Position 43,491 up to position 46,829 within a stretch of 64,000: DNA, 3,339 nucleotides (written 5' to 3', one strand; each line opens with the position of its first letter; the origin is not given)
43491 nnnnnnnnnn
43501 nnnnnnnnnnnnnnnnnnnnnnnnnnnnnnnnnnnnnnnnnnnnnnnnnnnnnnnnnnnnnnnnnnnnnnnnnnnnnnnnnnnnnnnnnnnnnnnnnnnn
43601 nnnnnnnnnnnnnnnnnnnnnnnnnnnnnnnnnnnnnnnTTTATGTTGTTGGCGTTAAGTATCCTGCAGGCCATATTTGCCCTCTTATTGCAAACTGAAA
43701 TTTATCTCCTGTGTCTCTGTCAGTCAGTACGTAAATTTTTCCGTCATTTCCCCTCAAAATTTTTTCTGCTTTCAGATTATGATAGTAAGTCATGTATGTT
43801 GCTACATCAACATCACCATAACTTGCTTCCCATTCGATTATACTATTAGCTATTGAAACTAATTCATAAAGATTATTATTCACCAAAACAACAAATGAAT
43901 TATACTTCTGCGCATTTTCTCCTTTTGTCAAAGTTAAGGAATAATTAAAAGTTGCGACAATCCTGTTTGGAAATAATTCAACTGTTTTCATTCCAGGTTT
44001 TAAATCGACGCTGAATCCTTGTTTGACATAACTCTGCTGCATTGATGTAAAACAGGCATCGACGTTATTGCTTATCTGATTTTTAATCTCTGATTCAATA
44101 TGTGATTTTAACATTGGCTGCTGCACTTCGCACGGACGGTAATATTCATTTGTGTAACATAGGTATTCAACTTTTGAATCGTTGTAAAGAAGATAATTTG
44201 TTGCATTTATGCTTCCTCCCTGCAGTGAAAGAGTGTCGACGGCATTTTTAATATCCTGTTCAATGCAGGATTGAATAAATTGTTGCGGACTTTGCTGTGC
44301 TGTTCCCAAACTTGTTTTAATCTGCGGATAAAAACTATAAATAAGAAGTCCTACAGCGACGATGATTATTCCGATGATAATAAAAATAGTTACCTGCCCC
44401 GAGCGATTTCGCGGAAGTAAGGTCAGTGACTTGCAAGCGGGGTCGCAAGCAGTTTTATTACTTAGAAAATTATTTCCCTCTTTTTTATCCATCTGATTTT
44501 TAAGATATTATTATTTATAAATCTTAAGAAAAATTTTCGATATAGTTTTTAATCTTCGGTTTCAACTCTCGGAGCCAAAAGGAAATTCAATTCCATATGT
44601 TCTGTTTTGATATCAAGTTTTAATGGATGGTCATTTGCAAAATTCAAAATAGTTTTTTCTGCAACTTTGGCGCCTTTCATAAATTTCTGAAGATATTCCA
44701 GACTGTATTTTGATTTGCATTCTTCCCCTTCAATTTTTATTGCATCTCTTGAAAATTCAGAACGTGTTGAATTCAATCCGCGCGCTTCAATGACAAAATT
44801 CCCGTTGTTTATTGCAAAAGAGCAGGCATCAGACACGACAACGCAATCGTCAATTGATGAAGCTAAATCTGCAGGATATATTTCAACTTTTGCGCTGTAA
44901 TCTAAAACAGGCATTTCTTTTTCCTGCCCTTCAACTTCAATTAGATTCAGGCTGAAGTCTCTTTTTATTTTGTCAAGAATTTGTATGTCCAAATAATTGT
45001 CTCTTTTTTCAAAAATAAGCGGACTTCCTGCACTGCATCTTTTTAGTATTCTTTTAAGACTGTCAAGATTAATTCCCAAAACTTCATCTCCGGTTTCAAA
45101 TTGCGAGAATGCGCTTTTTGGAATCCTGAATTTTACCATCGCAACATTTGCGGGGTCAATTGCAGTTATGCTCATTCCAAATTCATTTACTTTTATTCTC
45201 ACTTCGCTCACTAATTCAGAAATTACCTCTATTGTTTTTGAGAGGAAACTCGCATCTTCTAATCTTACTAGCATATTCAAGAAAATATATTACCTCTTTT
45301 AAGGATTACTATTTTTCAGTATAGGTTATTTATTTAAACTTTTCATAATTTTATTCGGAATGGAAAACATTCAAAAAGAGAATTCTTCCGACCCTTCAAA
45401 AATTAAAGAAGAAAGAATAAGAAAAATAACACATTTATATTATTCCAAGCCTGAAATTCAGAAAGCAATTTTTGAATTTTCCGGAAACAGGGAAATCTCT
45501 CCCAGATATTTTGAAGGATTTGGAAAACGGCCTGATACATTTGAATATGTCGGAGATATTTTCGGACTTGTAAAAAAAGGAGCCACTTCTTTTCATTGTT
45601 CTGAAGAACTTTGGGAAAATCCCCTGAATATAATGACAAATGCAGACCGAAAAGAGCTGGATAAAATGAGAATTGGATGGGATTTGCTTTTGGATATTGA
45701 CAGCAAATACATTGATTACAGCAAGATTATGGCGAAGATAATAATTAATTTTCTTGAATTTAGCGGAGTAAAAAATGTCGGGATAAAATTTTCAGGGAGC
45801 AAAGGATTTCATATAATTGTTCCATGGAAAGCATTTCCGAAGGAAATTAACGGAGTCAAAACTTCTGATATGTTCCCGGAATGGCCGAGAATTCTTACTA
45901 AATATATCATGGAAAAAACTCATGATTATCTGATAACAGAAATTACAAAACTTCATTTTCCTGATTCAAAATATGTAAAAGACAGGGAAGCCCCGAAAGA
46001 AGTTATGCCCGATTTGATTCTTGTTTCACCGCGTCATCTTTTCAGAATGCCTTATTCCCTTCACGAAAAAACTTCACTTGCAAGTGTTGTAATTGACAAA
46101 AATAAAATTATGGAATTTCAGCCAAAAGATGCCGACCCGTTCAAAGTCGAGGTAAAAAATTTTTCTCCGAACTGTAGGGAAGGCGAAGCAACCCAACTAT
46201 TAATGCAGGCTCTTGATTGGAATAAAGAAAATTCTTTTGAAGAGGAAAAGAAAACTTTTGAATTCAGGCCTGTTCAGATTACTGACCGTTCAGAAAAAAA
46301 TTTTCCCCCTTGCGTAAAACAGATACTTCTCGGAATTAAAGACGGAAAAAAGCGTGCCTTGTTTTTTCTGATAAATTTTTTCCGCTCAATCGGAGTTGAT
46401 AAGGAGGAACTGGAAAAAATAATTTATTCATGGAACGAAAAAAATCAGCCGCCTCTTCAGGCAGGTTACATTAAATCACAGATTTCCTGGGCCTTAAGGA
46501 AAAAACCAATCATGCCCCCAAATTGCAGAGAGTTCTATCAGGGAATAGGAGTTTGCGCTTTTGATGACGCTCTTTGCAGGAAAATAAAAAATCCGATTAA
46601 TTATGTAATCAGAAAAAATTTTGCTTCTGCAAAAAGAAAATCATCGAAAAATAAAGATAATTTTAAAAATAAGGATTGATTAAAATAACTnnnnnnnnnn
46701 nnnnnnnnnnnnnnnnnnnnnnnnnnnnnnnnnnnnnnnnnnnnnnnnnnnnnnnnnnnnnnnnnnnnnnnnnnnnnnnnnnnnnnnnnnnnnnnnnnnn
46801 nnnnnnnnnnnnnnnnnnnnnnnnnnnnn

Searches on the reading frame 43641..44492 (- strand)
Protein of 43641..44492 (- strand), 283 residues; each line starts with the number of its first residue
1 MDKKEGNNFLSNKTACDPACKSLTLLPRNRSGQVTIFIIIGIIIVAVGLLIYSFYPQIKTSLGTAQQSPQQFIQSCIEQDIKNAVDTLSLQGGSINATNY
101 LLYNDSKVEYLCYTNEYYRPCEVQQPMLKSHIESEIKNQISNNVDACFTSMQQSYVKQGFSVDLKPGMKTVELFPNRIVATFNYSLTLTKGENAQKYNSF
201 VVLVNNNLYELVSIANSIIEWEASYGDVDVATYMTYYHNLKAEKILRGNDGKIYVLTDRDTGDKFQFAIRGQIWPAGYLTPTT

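Call 56: search_protein_families(library=pfam, proteins=[window:43641-44492:-], max_evalue=0.001)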
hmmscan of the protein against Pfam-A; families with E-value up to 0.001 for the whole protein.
window:43641-44492:- (283 aa): 1 family
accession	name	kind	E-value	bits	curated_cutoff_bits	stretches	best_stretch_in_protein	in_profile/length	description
PF05961.16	Chordopox_A13L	-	0.00023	21.8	24.1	1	34-87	2-53/69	Chordopoxvirus A13L protein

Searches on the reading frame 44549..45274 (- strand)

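Call 56: search_protein_families(library=pfam, proteins=[window:44549-45274:-], max_evalue=0.001)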
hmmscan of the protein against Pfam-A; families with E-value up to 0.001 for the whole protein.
window:44549-45274:- (241 aa): 2 families
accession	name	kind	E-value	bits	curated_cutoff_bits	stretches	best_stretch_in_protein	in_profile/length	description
PF00705.23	PCNA_N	-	3.2e-14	53.2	20.3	1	3-98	4-100/127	Proliferating cell nuclear antigen, N-terminal domain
PF02747.20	PCNA_C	-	4.5e-06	27.3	23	1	169-235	59-126/128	Proliferating cell nuclear antigen, C-terminal domain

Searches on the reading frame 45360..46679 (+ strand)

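Call 56: search_protein_families(library=pfam, proteins=[window:45360-46679:+], max_evalue=0.001)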
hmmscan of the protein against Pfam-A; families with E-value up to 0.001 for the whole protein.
window:45360-46679:+ (439 aa): 2 families
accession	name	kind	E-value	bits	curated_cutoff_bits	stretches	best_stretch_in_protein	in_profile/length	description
PF01896.25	DNA_primase_S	-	1.4e-08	35.7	26.8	1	112-245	15-161/163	DNA primase small subunit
PF04104.19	DNA_primase_lrg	-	4.9e-07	29.8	22.4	1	290-392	85-191/266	Eukaryotic and archaeal DNA primase, large subunit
